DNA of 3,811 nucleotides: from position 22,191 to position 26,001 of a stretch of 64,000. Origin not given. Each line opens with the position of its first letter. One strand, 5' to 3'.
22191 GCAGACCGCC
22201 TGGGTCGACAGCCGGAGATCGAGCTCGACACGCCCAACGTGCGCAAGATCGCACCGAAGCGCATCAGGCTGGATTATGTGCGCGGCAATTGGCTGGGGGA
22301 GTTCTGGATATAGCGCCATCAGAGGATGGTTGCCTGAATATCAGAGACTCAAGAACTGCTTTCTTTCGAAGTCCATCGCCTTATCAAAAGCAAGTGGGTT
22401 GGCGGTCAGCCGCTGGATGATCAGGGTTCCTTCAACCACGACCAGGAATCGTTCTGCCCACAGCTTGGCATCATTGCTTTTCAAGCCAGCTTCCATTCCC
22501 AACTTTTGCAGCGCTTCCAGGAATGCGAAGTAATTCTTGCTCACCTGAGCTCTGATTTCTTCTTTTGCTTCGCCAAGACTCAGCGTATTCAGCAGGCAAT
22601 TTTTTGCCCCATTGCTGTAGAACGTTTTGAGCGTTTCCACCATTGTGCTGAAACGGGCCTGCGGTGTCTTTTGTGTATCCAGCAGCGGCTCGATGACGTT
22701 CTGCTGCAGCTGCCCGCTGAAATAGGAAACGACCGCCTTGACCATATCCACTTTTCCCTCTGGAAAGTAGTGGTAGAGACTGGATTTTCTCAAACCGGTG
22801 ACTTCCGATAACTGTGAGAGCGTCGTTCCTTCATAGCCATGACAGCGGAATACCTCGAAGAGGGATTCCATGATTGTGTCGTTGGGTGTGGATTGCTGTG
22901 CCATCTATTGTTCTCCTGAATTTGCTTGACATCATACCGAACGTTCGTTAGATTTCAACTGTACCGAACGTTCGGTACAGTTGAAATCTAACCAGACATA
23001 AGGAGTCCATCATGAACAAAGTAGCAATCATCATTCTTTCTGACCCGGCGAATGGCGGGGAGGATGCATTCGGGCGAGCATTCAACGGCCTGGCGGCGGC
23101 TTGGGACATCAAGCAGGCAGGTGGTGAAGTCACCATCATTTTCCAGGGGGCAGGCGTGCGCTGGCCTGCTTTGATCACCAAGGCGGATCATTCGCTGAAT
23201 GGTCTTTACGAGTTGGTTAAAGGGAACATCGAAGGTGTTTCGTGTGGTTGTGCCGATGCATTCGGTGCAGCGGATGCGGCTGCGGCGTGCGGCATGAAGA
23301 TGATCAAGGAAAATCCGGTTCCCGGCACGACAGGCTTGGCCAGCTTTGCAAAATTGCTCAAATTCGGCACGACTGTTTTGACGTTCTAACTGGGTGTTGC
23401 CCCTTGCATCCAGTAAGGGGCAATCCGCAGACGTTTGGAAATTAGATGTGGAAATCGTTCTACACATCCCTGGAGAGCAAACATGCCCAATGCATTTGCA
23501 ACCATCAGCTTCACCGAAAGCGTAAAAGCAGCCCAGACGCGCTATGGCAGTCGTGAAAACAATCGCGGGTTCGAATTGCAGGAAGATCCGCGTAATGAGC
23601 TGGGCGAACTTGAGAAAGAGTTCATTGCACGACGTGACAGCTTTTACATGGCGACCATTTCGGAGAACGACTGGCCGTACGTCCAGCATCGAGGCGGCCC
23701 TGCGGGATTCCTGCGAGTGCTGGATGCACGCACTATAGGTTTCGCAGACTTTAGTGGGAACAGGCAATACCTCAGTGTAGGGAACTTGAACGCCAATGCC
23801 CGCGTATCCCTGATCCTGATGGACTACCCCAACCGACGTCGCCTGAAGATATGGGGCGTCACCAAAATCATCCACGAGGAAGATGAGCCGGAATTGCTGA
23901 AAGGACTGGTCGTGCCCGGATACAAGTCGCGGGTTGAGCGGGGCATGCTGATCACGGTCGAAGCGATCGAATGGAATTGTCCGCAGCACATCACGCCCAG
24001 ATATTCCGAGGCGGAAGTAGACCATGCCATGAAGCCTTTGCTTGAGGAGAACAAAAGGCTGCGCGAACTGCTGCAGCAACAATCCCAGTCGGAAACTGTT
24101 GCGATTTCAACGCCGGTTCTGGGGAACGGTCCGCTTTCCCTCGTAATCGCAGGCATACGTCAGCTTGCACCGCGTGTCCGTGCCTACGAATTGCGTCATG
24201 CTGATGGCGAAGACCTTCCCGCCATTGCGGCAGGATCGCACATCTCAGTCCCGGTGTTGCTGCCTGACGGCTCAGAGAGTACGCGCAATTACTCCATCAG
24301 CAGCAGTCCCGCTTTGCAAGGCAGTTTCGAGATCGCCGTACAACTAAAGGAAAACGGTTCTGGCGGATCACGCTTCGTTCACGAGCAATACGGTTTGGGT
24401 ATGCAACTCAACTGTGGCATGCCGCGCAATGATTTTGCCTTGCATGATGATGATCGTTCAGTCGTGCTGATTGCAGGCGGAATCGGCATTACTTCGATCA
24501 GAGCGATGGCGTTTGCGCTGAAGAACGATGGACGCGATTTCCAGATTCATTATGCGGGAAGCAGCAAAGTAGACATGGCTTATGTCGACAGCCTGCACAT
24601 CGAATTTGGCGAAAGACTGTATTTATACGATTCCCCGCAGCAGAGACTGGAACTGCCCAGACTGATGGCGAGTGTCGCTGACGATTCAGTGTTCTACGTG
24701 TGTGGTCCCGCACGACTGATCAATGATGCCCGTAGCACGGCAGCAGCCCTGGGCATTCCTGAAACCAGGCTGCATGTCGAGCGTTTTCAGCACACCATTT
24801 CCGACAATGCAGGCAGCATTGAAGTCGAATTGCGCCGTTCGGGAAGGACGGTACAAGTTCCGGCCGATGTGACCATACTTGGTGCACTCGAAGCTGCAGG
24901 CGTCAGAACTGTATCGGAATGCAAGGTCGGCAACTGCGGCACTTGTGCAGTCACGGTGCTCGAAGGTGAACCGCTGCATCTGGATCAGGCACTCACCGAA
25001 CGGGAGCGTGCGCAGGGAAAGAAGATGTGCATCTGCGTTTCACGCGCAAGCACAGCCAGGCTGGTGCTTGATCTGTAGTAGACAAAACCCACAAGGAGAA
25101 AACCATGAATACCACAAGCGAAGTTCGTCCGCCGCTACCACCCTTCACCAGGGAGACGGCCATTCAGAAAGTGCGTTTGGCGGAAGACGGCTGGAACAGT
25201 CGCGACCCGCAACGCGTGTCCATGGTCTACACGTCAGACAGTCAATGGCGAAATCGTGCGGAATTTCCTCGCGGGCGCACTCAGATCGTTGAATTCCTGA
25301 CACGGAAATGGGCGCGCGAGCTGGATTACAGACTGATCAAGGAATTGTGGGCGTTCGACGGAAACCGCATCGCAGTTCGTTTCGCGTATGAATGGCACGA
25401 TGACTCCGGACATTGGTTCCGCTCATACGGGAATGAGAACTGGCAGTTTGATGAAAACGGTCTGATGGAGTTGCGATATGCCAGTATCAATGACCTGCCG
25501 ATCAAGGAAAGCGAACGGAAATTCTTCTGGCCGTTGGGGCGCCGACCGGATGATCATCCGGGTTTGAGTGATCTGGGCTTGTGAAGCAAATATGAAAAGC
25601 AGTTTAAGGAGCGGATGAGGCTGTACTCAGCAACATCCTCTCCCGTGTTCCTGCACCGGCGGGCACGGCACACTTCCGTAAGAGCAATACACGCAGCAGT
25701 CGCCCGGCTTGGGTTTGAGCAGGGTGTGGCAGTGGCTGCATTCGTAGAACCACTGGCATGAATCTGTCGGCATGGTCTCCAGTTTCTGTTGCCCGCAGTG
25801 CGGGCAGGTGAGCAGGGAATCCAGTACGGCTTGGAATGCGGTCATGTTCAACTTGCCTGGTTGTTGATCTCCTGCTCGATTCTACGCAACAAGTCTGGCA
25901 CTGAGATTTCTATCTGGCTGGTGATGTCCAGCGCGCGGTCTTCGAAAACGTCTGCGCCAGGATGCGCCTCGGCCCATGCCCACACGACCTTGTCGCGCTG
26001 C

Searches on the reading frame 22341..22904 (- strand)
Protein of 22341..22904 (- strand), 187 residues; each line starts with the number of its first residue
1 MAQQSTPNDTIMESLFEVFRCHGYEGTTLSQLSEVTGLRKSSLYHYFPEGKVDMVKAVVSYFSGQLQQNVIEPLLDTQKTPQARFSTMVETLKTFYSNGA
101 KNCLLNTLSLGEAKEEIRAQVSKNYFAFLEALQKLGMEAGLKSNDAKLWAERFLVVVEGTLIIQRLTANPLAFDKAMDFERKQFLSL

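Call 82: search_protein_families(library=ncbifam, proteins=[window:22341-22904:-], max_evalue=0.00001)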
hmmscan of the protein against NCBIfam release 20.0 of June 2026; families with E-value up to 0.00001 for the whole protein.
window:22341-22904:- (187 aa): 6 families
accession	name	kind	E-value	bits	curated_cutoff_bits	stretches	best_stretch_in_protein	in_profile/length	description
NF053878.1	FATransRegFadRBac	equivalog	4.5e-07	29.8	200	1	9-151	6-149/190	fatty acid metabolism transcriptional regulator FadR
NF053731.1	TransRegFasRMycb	equivalog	4.6e-07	29.8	330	1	11-151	16-155/199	HTH-type transcriptional activator FasR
TIGR03384.1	betaine_BetI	equivalog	8.7e-07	28.8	201.3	1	8-91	10-91/189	choline-binding transcriptional repressor BetI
NF001978.0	PRK00767.1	equivalog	1.2e-06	28.5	118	1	10-91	13-93/197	transcriptional regulator BetI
NF051457.1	acryl_TF_AcuR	equivalog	1.4e-06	27.7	247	1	9-171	20-190/204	acrylate utilization transcriptional regulator AcuR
NF041196.1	ScbR_bind_reg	equivalog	3.9e-06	27.2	150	1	9-97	9-92/191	ScbR family autoregulator-binding transcription factor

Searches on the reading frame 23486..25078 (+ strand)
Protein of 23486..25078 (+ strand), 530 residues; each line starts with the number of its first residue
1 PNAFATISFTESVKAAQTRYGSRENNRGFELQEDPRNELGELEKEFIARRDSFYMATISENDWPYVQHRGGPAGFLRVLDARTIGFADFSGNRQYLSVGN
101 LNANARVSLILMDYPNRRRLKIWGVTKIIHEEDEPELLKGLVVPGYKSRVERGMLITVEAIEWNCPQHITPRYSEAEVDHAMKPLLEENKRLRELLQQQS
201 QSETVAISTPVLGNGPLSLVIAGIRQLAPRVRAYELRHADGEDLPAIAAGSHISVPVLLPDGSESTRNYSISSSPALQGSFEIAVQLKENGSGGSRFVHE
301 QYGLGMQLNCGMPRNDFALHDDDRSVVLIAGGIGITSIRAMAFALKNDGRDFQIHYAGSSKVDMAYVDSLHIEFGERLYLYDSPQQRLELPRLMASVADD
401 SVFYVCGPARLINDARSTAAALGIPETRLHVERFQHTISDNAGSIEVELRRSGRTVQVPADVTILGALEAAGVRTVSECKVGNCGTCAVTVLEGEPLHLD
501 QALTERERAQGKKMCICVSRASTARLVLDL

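Call 82: search_protein_families(library=ncbifam, proteins=[window:23486-25078:+], max_evalue=0.00001)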
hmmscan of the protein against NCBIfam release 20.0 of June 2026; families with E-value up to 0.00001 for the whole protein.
window:23486-25078:+ (530 aa): 11 families
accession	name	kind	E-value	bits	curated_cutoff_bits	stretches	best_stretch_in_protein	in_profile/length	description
NF007964.0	PRK10684.1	equivalog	2.3e-24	86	383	1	244-517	34-324/333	NADH oxidoreductase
NF009805.0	PRK13289.1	equivalog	1.9e-23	83.1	432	1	229-357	167-295/399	NO-inducible flavohemoprotein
TIGR02160.1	PA_CoA_Oxy5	hypoth_equivalog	2.2e-20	72.8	420.8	2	401-529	208-350/352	1,2-phenylacetyl-CoA epoxidase subunit PaaE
NF058606.1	GlBtMonoRdsGbcB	equivalog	1.1e-19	70.6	500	2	261-368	56-165/362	glycine betaine monooxygenase reductase subunit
NF040810.1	BenC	equivalog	1.3e-16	60.7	430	1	223-371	111-255/333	benzoate 1,2-dioxygenase electron transfer component BenC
NF045803.1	MethMoxFADbindMmoC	equivalog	7.9e-16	57.7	500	1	248-369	141-261/343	aromatic/alkene monooxygenase hydroxylase FAD-binding subunit MmoC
TIGR04025.1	PPOX_FMN_DR2398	subfamily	7.4e-12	44.8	170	1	37-167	20-145/197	MSMEG_1061 family FMN-dependent PPOX-type flavoprotein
NF008822.0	PRK11872.1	equivalog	1.2e-11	44.2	402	1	262-366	149-254/341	anthranilate 1,2-dioxygenase electron transfer component AntC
TIGR01941.1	nqrF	equivalog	8.7e-09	34.8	295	0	309-369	256-319/405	NADH:ubiquinone reductase (Na(+)-transporting) subunit F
NF004317.0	PRK05713.1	equivalog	1.3e-08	34.5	338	1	448-517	3-74/312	iron-sulfur-binding ferredoxin reductase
NF041393.1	Frdxn_Halo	equivalog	4.6e-06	26.5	150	1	446-523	31-108/128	ferredoxin Fer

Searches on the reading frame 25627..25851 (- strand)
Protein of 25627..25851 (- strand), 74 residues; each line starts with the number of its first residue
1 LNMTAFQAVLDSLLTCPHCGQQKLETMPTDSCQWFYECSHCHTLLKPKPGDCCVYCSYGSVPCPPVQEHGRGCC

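Call 4: search_protein_families(library=pfam, proteins=[window:25627-25851:-], max_evalue=0.01)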
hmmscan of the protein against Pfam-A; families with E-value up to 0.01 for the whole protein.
window:25627-25851:- (74 aa): 0 families

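Call 5: search_protein_families(library=ncbifam, proteins=[window:25627-25851:-], max_evalue=0.01)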
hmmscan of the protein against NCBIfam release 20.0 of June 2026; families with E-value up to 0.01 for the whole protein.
window:25627-25851:- (74 aa): 3 families
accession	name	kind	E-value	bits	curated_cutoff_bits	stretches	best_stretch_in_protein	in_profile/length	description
NF041374.1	GDCCVxC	domain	4.3e-31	106.9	40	1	12-68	1-57/58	GDCCVxC domain-containing (seleno)protein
TIGR03655.1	anti_R_Lar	subfamily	0.00074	19.8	39.6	1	13-42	1-35/55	Lar family restriction alleviation protein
NF047912.1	ECs_2282_CxxC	subfamily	0.0049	16.7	37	1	14-45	3-37/60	ECs_2282 family putative zinc-binding protein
